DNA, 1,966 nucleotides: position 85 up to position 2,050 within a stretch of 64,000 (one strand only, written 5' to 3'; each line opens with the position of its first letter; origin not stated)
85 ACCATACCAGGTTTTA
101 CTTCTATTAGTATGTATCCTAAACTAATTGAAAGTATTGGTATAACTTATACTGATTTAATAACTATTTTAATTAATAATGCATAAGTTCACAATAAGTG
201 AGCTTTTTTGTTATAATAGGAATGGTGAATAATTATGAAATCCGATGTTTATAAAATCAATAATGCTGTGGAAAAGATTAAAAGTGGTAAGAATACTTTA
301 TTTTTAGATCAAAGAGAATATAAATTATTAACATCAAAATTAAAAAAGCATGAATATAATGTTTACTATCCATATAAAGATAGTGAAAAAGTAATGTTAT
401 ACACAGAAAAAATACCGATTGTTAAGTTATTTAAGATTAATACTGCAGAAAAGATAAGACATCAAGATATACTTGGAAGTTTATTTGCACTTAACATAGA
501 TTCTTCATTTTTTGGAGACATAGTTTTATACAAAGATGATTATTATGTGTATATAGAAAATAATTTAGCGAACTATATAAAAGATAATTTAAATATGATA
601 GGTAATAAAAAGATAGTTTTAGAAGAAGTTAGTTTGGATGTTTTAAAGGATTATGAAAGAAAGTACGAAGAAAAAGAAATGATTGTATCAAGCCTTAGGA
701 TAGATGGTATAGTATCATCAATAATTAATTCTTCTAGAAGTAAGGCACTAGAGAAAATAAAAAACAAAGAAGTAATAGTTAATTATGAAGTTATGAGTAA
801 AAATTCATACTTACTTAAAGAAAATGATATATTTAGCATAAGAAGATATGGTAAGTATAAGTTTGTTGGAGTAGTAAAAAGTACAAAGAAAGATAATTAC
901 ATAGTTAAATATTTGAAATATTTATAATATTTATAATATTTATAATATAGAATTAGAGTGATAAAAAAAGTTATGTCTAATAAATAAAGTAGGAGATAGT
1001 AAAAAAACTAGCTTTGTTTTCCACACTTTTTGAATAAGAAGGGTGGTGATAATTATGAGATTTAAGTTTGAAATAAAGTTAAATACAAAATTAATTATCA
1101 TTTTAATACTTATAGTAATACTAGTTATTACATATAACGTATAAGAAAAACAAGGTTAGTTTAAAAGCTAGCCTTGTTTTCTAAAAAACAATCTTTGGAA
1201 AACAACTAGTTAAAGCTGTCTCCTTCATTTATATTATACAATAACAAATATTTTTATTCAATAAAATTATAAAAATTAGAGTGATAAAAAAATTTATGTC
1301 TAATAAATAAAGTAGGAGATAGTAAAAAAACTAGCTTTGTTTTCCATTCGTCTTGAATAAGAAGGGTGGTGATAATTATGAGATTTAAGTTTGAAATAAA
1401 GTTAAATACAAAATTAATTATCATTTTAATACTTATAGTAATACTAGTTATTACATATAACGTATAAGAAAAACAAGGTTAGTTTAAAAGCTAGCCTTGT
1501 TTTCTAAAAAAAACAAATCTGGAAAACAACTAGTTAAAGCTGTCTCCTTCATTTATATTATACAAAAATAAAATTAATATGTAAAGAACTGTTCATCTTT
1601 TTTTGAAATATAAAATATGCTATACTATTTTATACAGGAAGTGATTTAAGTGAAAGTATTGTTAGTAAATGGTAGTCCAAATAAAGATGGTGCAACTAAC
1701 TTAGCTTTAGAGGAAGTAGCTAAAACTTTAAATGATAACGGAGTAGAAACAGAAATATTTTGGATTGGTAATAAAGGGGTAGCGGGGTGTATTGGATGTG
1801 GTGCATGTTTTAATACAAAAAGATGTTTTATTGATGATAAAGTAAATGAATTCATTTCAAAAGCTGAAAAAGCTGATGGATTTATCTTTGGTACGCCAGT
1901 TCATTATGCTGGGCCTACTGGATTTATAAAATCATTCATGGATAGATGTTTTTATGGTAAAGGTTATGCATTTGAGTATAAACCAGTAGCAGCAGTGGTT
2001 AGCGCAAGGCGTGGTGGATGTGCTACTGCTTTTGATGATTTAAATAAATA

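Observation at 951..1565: Tandem 323-bp duplication of a self-contained 'RBS - 29-aa hydrophobic peptide - terminator' cassette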

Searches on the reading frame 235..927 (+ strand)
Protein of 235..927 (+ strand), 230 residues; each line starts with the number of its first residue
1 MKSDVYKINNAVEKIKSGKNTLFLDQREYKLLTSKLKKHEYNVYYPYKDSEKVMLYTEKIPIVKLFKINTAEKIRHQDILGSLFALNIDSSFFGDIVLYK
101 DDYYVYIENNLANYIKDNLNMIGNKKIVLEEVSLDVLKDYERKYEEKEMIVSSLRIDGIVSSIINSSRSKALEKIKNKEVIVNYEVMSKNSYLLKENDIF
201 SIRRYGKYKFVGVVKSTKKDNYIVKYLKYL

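Call 8: find_encoding_contigs(protein=window:235-927:+, flank=4000, max_places=10)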
Protein window:235-927:+ (230 aa): 22 contigs read that carry it; 10 places shown.
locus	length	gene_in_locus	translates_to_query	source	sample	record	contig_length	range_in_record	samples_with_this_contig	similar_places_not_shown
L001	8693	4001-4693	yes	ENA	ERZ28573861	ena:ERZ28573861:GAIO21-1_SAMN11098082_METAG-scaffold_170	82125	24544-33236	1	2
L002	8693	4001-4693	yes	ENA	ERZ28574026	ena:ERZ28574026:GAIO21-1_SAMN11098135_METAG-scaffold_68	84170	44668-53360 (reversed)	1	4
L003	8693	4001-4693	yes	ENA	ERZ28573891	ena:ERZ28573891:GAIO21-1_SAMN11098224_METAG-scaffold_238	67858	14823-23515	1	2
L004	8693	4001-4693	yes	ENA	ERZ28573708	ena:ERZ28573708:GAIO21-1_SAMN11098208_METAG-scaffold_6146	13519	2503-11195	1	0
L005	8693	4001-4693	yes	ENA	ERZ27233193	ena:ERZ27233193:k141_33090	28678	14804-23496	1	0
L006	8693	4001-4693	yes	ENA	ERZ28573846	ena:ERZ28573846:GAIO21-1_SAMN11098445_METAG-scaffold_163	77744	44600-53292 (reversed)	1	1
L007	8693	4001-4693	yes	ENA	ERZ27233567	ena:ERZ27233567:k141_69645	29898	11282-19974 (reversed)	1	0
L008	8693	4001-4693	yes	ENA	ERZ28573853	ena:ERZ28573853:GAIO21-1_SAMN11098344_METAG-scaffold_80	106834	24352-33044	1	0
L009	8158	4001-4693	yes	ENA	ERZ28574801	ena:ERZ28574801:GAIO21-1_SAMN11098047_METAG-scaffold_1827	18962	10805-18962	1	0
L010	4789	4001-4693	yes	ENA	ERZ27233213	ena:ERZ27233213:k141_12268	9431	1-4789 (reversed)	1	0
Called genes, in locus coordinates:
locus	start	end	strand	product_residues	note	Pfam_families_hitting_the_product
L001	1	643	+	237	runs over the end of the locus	-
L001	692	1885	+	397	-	PF00817:IMS, PF21999:IMS_HHH_1 (weak), PF11799:IMS_C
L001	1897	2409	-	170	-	PF00156:Pribosyltran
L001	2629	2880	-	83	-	PF18905:DUF5661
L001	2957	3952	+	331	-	PF01820:Dala_Dala_lig_N, PF02655:ATP-grasp_3, PF02786:CPSase_L_D2, PF02222:ATP-grasp, PF07478:Dala_Dala_lig_C, PF13535:ATP-grasp_4 (weak)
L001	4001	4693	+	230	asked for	PF17774:YlmH_RBD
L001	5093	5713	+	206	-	PF02525:Flavodoxin_2, PF03358:FMN_red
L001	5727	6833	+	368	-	PF02540:NAD_synthase (faint), PF03054:tRNA_Me_trans, PF20259:tRNA_Me_trans_M, PF20258:tRNA_Me_trans_C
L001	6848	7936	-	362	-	PF00535:Glycos_transf_2, PF13424:TPR_12 (faint), PF13428:TPR_14 (faint), PF21033:RMD1-3 (faint), PF00515:TPR_1 (faint), PF07719:TPR_2 (faint), PF13181:TPR_8 (faint)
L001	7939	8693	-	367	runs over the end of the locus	PF01391:Collagen (faint)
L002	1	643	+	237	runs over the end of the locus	-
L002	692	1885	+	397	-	PF00817:IMS, PF21999:IMS_HHH_1 (weak), PF11799:IMS_C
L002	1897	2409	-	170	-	PF00156:Pribosyltran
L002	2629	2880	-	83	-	PF18905:DUF5661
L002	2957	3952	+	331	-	PF01820:Dala_Dala_lig_N, PF02655:ATP-grasp_3, PF02786:CPSase_L_D2, PF02222:ATP-grasp, PF07478:Dala_Dala_lig_C, PF13535:ATP-grasp_4 (weak)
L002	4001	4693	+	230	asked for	PF17774:YlmH_RBD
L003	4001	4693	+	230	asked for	PF17774:YlmH_RBD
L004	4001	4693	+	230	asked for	PF17774:YlmH_RBD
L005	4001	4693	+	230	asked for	PF17774:YlmH_RBD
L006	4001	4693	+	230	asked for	PF17774:YlmH_RBD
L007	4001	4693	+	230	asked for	PF17774:YlmH_RBD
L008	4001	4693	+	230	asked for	PF17774:YlmH_RBD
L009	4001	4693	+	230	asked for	PF17774:YlmH_RBD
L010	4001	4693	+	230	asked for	PF17774:YlmH_RBD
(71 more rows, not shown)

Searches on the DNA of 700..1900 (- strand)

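Call 4: search_rna_families(source=window, start=700, end=1900, threshold=evalue, max_evalue=10, show_alignments=3)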
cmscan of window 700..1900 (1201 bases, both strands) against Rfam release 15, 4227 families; matches with E-value up to 10: 6.
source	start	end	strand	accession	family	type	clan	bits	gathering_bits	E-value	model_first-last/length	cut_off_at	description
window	1576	1646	+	RF00535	snoMe28S-Am982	Gene; snRNA; snoRNA; CD-box;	CL00054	18.4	49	4.8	1-80/80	no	Small nucleolar RNA Me28S-Am982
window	1468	1524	+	RF02281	TtnuCD4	Gene; snRNA; snoRNA; CD-box;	-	17.6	60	2.7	1-60/60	no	Tetrahymena snoRNA TtnuCD4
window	1827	1884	+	RF01197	snR39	Gene; snRNA; snoRNA; CD-box;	CL00054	16.9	40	7.4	1-95/95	no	Small nucleolar RNA snR39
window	1499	1547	-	RF03071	Sodium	Cis-reg; riboswitch;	-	15.7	40.5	2.3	1-55/55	no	Na+ riboswitch aptamer (DUF1646)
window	1825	1864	+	RF00273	SNORD59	Gene; snRNA; snoRNA; CD-box;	CL00065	15.4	45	9.7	1-73/73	no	Small nucleolar RNA SNORD59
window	1472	1581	-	RF02634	EF3314_EF3315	Gene; sRNA;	-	13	100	4.3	1-141/141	no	Enterococcus sRNA EF3314_EF3315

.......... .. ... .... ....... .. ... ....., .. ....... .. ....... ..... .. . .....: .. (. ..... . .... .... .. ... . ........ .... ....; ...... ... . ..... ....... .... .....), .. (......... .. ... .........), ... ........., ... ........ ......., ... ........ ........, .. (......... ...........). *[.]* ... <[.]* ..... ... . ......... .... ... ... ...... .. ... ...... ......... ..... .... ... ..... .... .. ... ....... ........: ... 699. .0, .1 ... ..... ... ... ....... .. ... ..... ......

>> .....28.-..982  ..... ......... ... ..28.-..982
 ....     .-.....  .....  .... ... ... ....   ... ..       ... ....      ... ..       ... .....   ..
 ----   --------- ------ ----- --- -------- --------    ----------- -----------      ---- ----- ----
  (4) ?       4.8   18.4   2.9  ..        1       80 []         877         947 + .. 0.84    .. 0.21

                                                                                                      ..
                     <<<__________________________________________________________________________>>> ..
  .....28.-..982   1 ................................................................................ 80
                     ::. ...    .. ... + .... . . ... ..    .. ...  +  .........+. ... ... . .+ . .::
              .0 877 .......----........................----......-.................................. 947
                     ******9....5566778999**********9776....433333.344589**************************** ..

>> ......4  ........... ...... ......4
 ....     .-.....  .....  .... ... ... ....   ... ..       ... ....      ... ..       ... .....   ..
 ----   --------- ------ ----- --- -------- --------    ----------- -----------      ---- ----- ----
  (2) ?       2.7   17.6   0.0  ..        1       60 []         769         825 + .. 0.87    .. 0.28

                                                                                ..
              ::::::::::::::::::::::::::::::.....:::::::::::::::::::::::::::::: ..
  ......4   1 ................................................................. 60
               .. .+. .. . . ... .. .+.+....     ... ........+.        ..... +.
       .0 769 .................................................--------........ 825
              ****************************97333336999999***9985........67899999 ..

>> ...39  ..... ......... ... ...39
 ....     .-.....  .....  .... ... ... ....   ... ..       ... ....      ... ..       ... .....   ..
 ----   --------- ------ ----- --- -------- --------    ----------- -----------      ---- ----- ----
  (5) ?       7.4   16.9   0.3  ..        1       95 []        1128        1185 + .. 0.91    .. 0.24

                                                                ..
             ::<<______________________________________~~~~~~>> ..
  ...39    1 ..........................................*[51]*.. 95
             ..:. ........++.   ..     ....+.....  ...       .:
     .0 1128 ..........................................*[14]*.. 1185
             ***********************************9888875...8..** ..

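Call 36: build_rna_model(alignment_id=A1)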
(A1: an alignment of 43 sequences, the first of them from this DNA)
Model R1 built from alignment A1 (43 sequences, 108 columns); structure: RNAalifold consensus.
model positions 93; base pairs 20; branch points 1; effective number of sequences 2; information 0.614 bits per position. Calibrated on 0.2 Mb of random sequence (short: E-values are rough).
structure used (alignment columns):
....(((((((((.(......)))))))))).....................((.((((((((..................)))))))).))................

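Call 37: search_with_rna_model(model_id=R1, sources=[window, L011, L016, L017, L019, L022, L024, L027, L028, L029, L031, L033, L034, L036, L037, L038, L039, L042, L043, L044, L048, L051, L053, L054, L057, L059, L060, L061, L063, L065, L066, L068, L070, L073, L074, L076, L077, L079, L083, L084, L086, L087, L088, L089, L091, L092, L094, L095, L096, L097, L098, L101, L102, L105, L106, L107, L108, L109, L113, L116, L119, L120, L121, L122, L123, L124, L125, L127], max_evalue=1)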
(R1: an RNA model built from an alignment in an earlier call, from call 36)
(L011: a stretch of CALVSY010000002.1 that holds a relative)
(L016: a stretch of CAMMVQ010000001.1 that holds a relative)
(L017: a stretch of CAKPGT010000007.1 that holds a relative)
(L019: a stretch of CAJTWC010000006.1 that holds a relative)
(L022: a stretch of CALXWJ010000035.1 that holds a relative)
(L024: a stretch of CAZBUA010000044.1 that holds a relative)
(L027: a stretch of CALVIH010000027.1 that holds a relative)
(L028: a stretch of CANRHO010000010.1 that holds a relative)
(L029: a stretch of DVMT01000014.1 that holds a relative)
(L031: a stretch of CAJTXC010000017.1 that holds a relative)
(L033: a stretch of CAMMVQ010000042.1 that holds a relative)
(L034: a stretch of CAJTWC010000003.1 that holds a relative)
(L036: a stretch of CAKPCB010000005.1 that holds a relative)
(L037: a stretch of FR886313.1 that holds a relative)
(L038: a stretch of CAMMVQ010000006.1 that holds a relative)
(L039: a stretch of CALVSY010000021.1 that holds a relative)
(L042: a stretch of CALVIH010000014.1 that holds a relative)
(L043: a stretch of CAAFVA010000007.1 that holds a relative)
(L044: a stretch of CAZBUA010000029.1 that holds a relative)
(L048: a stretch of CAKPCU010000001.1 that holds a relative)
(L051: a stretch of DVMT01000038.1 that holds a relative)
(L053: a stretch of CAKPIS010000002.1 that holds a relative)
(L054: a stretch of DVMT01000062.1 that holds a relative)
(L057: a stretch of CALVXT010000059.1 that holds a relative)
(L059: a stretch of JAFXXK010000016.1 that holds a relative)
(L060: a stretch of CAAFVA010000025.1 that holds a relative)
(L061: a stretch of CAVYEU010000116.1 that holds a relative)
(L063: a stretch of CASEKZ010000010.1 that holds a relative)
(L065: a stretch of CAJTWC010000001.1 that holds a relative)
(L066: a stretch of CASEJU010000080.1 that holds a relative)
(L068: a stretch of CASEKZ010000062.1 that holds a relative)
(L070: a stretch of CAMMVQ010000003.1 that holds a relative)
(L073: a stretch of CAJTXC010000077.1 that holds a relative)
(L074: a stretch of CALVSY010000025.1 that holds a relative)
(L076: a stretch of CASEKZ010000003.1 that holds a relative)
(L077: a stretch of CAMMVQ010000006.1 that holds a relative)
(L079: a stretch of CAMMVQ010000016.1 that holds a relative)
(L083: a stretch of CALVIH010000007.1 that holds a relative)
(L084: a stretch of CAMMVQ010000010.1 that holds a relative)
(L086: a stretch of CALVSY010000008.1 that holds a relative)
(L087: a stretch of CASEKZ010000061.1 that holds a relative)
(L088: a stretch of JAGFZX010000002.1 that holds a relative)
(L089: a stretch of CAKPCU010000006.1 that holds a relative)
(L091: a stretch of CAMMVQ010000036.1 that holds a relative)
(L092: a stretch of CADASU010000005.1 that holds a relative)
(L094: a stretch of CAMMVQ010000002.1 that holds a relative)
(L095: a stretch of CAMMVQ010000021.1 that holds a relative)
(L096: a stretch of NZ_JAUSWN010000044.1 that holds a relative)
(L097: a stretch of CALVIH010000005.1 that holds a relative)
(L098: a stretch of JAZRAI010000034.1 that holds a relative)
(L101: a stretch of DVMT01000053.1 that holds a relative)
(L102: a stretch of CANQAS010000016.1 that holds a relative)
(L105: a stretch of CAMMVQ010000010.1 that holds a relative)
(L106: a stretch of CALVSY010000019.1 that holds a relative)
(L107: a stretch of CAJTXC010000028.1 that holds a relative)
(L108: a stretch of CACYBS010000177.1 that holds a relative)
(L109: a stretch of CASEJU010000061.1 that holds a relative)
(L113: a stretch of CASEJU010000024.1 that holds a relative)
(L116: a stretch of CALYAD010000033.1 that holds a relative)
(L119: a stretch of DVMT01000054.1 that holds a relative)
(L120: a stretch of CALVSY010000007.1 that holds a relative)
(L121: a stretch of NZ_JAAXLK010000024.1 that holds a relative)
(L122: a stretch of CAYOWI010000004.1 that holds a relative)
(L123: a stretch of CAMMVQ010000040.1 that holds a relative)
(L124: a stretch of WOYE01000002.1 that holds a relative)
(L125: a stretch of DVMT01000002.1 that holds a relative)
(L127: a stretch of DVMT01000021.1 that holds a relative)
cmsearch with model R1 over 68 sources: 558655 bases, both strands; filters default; matches with E-value up to 1: 115.
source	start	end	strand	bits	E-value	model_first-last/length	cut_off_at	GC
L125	6436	6528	-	103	3.1e-17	1-93/93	no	0.28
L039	5645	5738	+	99.5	1.5e-16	1-93/93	no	0.32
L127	85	174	+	96.2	6.8e-16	1-93/93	no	0.31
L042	264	357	-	96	7.7e-16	1-93/93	no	0.29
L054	4039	4130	+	95.5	9.4e-16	1-93/93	no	0.3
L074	2946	3037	-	95.1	1.1e-15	1-93/93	no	0.3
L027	5158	5253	-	94.9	1.2e-15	1-93/93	no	0.27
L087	86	181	-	94.5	1.5e-15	1-93/93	no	0.27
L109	1692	1787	+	93.8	2.1e-15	1-93/93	no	0.26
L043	226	314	+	93.5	2.3e-15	1-93/93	no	0.3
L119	5010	5102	+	93.4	2.5e-15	1-93/93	no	0.29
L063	184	279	-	92.5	3.8e-15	1-93/93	no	0.28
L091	969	1063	-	92.1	4.5e-15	1-93/93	no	0.28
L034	2217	2309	-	91.8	5.2e-15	1-93/93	no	0.3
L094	3099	3192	+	91.7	5.3e-15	1-93/93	no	0.27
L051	542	634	-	91.5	5.9e-15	1-93/93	no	0.3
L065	5615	5707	+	90.8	8.4e-15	1-93/93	no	0.3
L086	23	115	+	90.7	8.4e-15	1-93/93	no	0.3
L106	6437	6529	-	90.7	8.4e-15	1-93/93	no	0.3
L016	1658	1751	-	90.7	8.5e-15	1-93/93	no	0.29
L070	7286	7379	-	90.7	8.5e-15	1-93/93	no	0.29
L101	1629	1723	-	90.5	9.2e-15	1-93/93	no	0.29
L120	3483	3578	-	90.1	1.1e-14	1-93/93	no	0.29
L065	4172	4258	+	90.1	1.1e-14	1-93/93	no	0.29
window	1457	1550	-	89.9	1.2e-14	1-93/93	no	0.3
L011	6151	6247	+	89.9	1.3e-14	1-93/93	no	0.3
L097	4596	4684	+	89.1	1.8e-14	1-93/93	no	0.3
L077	1047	1145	+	88.6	2.2e-14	1-93/93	no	0.27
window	1134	1226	-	88.3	2.6e-14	1-93/93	no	0.3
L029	6187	6280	+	86.8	5.2e-14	1-93/93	no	0.31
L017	1281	1370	-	86.8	5.2e-14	1-93/93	no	0.3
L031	2033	2125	+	86.5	5.9e-14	1-93/93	no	0.35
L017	645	735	-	86.4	6.2e-14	1-93/93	no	0.32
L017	963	1053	-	86.4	6.2e-14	1-93/93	no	0.32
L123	1318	1409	+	85.9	7.9e-14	1-93/93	no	0.28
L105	4618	4711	+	85.8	8.1e-14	1-93/93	no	0.29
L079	74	166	+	85.3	1e-13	1-93/93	no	0.26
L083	1873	1962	+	84.6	1.4e-13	1-93/93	no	0.31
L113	1753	1849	+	84.2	1.7e-13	1-93/93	no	0.26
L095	1326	1420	+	84.2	1.7e-13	1-93/93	no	0.28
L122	7531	7622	-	82.5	3.7e-13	1-93/93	no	0.3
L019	5927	6018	+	82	4.6e-13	1-93/93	no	0.34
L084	4859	4953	+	81.4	6.1e-13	1-93/93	no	0.25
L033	337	432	+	80.4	9.6e-13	1-93/93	no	0.29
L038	3631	3720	+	79.8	1.3e-12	1-93/93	no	0.32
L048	6929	7014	+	79.2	1.7e-12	1-93/93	no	0.28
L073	6391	6485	-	78.3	2.5e-12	1-93/93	no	0.35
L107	3177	3271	-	78.3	2.5e-12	1-93/93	no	0.35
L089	5588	5674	+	75.6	8.6e-12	1-93/93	no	0.29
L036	4139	4223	-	73.9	1.9e-11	1-93/93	no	0.27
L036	3834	3920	-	73.6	2.2e-11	1-93/93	no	0.26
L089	5893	5979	+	73.6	2.2e-11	1-93/93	no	0.26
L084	4894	4979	-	50.4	8.9e-07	1-93/93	no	0.23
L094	3131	3220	-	44.9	1.1e-05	1-93/93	no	0.24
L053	1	52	+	43.8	1.9e-05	40-93/93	5'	0.23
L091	941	1029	+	42.3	3.7e-05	1-93/93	no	0.27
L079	111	194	-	41.9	4.4e-05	1-93/93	no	0.24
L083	1905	1987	-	40.9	7.1e-05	1-93/93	no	0.24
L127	118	202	-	40.6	8.1e-05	1-93/93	no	0.26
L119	5047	5130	-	40.4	8.8e-05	1-93/93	no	0.27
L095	1360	1448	-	40.3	9.2e-05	1-93/93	no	0.28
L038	3659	3746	-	40.2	9.9e-05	1-93/93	no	0.25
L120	3458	3540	+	38.8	0.00018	1-93/93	no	0.25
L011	6188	6272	-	38.2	0.00024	1-93/93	no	0.25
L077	1084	1173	-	37.8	0.00029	1-93/93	no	0.27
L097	4629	4709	-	37.3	0.00036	1-93/93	no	0.25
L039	5679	5763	-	37.1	0.00039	1-93/93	no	0.26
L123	1348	1437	-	36.7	0.00049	1-93/93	no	0.24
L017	641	693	+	36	0.00068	30-82/93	no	0.26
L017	959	1011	+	36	0.00068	30-82/93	no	0.26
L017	1277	1329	+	36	0.00068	30-82/93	no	0.26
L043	257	339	-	35.9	0.0007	1-93/93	no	0.24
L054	4072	4155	-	35.7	0.00078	1-93/93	no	0.26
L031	2067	2151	-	34.3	0.0014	1-93/93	no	0.27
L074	2919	3004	+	33.5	0.0021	1-93/93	no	0.26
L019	5961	6041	-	33.3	0.0023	1-93/93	no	0.27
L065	5649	5733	-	33.3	0.0023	1-93/93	no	0.26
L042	239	321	+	33.3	0.0023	1-93/93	no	0.2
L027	5133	5215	+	33.2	0.0024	1-93/93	no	0.2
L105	4650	4739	-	33.2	0.0024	1-93/93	no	0.24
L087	59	144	+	33.1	0.0025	1-93/93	no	0.22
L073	6368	6449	+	32.8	0.0029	1-93/93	no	0.26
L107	3154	3235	+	32.8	0.0029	1-93/93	no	0.26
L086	57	140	-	32.5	0.0033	1-93/93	no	0.25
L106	6412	6495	+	32.5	0.0033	1-93/93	no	0.25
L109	1741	1790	-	32.4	0.0034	31-82/93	no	0.24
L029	6222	6305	-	32.4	0.0035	1-93/93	no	0.25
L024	2027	2136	+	32.3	0.0036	1-93/93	no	0.33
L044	2298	2407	+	32.3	0.0036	1-93/93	no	0.33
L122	7503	7589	+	32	0.0041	1-93/93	no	0.26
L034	2192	2275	+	31.6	0.0049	1-93/93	no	0.29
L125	6433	6484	+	31.4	0.0056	31-82/93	no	0.25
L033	373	460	-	31.3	0.0057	1-93/93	no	0.28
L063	157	242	+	30.2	0.0095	1-93/93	no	0.23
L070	7258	7347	+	29.8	0.011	1-93/93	no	0.24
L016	1630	1719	+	29.8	0.011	1-93/93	no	0.24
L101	1604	1687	+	28.9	0.017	1-93/93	no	0.23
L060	1072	1174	-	27.9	0.027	1-93/93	no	0.3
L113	1790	1873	-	27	0.042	1-93/93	no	0.21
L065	4201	4284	-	26.6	0.049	1-93/93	no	0.21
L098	1267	1350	+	22.5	0.32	1-93/93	no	0.31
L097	3264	3354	-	22.4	0.34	1-93/93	no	0.26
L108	3048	3144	-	22.2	0.38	1-93/93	no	0.29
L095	3703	3784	-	22.2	0.38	1-93/93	no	0.33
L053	6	57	-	21.5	0.51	29-82/93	no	0.21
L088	1437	1520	-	21.3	0.57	1-93/93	no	0.35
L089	5628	5679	-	21.1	0.62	29-82/93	no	0.19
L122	617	677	-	20.5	0.8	1-93/93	no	0.25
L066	2833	2907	-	20.5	0.81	1-93/93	no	0.24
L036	3891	3948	+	20.3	0.89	1-93/93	no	0.19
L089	5865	5922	-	20.3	0.89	1-93/93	no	0.19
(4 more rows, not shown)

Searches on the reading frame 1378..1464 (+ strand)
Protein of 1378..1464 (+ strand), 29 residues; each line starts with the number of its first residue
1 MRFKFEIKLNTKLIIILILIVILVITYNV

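Call 27: search_protein_families(library=pfam, proteins=[window:1378-1464:+], max_evalue=10)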
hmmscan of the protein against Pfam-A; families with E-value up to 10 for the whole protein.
seq(29 aa): 0 families

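Call 28: search_protein_families(library=ncbifam, proteins=[window:1378-1464:+], max_evalue=10)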
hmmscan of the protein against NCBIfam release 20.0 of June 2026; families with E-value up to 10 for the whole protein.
seq(29 aa): 1 family
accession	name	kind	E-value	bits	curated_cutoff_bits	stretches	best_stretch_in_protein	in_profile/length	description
NF038277.1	accessory_MacP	equivalog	0.1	13.1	45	1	4-25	72-93/98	cell wall synthase accessory phosphoprotein MacP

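Call 42: list_cluster_members(proteins=[window:1378-1464:+, window:1366-1464:+, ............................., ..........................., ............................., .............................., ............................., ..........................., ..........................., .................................])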
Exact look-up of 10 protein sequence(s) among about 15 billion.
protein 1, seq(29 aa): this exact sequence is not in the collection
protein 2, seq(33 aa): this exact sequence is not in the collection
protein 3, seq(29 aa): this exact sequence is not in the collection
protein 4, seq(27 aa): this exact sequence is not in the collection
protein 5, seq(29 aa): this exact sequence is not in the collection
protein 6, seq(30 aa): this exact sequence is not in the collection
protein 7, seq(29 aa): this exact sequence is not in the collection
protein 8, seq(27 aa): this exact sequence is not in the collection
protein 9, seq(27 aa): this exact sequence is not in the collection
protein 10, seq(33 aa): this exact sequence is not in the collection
